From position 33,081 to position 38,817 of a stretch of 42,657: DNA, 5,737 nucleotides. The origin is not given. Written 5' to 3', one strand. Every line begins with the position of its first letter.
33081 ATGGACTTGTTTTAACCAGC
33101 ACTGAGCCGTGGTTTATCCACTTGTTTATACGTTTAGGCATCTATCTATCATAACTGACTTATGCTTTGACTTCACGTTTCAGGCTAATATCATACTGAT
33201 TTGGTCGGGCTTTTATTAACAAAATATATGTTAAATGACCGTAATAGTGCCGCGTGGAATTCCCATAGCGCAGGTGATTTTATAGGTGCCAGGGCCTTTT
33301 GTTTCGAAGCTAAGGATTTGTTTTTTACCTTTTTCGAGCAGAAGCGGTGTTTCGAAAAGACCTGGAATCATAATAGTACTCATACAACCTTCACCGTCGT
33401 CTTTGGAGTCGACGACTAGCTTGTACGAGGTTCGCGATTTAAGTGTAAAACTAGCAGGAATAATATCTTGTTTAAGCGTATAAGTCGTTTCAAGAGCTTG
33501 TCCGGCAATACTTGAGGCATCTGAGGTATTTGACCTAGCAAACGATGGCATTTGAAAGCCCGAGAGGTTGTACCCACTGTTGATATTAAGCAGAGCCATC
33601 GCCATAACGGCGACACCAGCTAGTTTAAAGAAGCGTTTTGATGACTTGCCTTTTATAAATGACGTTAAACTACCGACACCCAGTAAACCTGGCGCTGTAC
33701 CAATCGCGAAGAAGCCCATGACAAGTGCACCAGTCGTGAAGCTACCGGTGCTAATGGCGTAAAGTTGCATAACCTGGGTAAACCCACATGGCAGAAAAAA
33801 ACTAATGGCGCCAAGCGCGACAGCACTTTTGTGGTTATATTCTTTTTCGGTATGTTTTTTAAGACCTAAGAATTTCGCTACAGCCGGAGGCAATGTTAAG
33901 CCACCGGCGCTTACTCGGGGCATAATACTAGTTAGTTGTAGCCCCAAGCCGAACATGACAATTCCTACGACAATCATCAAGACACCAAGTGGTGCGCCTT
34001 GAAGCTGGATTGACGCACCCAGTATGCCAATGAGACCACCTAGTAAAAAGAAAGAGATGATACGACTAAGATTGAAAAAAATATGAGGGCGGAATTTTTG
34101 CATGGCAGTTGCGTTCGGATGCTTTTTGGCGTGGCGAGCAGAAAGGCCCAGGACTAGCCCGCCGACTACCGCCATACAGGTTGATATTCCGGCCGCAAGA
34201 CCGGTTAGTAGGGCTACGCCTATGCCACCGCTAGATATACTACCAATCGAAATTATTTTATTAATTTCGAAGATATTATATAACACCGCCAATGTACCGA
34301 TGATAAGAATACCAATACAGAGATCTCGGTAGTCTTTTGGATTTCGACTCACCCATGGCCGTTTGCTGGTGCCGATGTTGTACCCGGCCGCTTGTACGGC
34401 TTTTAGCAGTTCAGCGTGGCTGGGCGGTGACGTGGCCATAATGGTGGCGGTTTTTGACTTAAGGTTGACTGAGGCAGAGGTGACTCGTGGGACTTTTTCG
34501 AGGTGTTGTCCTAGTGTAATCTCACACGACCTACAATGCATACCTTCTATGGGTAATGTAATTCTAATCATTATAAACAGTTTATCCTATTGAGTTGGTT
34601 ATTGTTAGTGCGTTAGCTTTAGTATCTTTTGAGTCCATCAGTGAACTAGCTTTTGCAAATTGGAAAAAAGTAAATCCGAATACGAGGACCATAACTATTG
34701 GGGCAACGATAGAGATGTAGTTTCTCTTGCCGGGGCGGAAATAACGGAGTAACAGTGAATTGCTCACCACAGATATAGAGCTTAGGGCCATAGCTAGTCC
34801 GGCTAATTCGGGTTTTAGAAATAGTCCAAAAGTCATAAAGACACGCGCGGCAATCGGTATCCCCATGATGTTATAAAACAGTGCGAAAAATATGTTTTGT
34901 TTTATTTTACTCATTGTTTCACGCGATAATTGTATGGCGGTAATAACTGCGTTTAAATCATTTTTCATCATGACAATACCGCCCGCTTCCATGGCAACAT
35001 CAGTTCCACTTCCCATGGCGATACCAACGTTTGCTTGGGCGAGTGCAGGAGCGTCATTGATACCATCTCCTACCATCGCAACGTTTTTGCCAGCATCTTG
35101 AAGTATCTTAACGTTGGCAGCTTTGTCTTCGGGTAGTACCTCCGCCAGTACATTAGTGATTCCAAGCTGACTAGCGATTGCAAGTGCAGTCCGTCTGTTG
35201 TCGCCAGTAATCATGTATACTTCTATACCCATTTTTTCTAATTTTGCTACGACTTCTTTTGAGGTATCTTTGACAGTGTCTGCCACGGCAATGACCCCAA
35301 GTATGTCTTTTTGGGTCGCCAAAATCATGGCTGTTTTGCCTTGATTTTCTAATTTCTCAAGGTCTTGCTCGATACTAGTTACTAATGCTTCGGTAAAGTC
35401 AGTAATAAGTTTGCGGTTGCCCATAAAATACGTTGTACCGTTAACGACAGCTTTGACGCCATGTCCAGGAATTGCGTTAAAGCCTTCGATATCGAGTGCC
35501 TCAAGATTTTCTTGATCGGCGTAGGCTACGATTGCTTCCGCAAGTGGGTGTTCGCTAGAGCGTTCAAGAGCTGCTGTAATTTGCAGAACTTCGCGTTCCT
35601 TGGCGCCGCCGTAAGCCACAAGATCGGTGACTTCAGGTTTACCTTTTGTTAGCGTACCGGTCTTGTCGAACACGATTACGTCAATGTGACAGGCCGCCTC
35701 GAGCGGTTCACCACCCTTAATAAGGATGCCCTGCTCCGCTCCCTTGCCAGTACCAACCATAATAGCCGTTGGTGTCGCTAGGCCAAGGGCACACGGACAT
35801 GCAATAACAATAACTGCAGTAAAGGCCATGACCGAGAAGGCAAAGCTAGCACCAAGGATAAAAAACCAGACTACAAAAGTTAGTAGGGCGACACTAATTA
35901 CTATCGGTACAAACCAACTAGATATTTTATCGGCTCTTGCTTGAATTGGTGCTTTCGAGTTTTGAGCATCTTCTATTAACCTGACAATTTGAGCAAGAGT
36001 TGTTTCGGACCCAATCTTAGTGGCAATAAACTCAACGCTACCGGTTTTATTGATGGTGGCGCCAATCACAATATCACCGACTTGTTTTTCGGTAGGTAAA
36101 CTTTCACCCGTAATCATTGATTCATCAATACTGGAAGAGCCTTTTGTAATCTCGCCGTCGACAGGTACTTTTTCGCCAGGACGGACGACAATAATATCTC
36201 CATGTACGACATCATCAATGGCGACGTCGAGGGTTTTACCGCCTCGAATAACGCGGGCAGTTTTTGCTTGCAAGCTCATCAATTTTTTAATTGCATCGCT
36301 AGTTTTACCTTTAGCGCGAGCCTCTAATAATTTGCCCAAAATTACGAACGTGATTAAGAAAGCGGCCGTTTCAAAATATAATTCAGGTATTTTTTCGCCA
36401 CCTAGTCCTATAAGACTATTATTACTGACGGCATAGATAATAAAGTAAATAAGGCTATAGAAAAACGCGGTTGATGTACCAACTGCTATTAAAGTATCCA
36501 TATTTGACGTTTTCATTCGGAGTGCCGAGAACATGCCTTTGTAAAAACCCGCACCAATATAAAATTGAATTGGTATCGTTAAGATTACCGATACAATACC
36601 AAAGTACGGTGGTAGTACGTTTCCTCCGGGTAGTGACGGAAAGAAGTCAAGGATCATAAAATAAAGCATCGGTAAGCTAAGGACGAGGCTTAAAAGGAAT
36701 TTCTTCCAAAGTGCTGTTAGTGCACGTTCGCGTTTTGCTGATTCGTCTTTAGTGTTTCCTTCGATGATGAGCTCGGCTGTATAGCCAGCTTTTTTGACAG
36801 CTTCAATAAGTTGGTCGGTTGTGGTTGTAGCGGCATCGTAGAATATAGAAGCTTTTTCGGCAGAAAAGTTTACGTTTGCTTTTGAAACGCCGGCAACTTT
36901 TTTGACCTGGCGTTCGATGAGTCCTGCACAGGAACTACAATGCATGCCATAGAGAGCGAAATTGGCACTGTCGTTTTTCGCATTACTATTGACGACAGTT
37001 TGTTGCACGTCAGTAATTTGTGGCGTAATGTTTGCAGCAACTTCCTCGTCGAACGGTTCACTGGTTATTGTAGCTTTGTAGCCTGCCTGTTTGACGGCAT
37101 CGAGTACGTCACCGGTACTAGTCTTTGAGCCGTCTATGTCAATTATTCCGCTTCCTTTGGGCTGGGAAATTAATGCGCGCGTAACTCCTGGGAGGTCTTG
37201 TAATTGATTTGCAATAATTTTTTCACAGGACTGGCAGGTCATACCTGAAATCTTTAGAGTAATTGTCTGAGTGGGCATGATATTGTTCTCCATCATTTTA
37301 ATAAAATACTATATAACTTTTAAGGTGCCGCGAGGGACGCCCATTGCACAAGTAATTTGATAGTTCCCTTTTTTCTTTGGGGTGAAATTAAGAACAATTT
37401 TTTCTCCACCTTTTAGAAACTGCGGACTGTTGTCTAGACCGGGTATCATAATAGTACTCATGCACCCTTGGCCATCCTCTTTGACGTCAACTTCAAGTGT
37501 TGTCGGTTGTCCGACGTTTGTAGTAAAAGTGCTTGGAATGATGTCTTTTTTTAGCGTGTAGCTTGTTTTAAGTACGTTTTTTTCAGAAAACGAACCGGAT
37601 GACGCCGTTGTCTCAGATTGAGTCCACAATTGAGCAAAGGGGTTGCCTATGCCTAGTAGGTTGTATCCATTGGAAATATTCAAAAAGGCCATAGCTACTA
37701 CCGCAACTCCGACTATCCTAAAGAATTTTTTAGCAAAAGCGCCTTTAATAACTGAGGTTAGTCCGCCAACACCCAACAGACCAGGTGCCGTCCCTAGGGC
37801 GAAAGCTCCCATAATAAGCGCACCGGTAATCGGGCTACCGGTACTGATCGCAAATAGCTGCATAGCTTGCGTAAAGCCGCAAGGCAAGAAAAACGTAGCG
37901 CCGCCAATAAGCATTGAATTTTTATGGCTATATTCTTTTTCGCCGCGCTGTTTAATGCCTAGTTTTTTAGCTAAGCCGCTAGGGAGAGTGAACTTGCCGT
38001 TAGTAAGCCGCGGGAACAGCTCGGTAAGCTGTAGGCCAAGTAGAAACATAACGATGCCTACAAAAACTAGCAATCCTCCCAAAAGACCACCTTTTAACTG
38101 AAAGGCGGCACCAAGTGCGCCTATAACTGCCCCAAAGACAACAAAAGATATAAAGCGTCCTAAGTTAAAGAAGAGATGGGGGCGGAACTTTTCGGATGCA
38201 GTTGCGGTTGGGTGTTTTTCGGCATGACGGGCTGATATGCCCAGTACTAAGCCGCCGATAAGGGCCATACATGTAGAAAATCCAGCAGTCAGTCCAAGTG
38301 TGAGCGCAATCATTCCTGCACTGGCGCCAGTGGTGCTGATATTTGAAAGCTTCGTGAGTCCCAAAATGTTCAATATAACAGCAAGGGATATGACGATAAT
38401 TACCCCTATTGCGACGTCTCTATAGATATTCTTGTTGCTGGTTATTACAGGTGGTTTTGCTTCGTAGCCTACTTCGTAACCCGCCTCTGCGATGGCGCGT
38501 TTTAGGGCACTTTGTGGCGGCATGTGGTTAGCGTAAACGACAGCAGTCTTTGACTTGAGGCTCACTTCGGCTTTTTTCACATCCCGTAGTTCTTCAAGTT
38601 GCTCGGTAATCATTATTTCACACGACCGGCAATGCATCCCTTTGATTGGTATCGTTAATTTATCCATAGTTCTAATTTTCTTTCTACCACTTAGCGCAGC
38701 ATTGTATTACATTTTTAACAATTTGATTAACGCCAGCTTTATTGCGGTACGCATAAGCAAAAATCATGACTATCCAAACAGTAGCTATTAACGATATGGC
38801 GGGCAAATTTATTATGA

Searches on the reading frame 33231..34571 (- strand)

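Call 40: search_protein_families(library=pfam, proteins=[window:33231-34571:-], max_evalue=0.001)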
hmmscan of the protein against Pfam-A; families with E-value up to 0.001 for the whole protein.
window:33231-34571:- (446 aa): 3 families
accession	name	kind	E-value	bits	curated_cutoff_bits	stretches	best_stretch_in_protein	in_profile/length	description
PF13386.12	DsbD_2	-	1.5e-31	110.3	24.9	1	120-327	2-198/199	Cytochrome C biogenesis protein transmembrane region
PF00403.32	HMA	-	1.8e-13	51.1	24.8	1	5-64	1-61/62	Heavy-metal-associated domain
PF13473.12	Cupredoxin_1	-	2.5e-06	27.9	27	1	362-445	23-104/104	Cupredoxin-like domain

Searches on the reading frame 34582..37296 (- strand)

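Call 40: search_protein_families(library=pfam, proteins=[window:34582-37296:-], max_evalue=0.001)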
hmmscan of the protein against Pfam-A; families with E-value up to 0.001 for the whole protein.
window:34582-37296:- (904 aa): 6 families
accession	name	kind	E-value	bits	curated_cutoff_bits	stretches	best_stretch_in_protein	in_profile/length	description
PF00122.25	E1-E2_ATPase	-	1.5e-60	204.3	28.1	1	341-521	1-180/181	E1-E2 ATPase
PF00702.32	Hydrolase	-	1.6e-41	143.2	26.4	1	538-756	1-191/191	haloacid dehalogenase-like hydrolase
PF00403.32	HMA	-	1.9e-24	86.2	24.8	2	115-173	4-62/62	Heavy-metal-associated domain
PF19803.4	DUF6286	-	2.9e-05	24.9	35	1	114-170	31-87/108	Family of unknown function (DUF6286)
PF08282.18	Hydrolase_3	-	0.0001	22.6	20.9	0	735-788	202-255/255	haloacid dehalogenase-like hydrolase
PF15013.11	CCSMST1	-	0.00035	21.1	26.1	0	458-481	26-49/74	CCSMST1 family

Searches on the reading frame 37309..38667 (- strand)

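Call 40: search_protein_families(library=pfam, proteins=[window:37309-38667:-], max_evalue=0.001)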
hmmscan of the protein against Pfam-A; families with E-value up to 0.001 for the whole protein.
window:37309-38667:- (452 aa): 3 families
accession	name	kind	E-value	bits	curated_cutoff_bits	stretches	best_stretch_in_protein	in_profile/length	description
PF13386.12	DsbD_2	-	7e-32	111.4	24.9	1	121-328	2-198/199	Cytochrome C biogenesis protein transmembrane region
PF00403.32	HMA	-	4.8e-12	46.5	24.8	1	5-65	1-62/62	Heavy-metal-associated domain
PF13473.12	Cupredoxin_1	-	3.4e-06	27.5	27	1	362-449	19-102/104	Cupredoxin-like domain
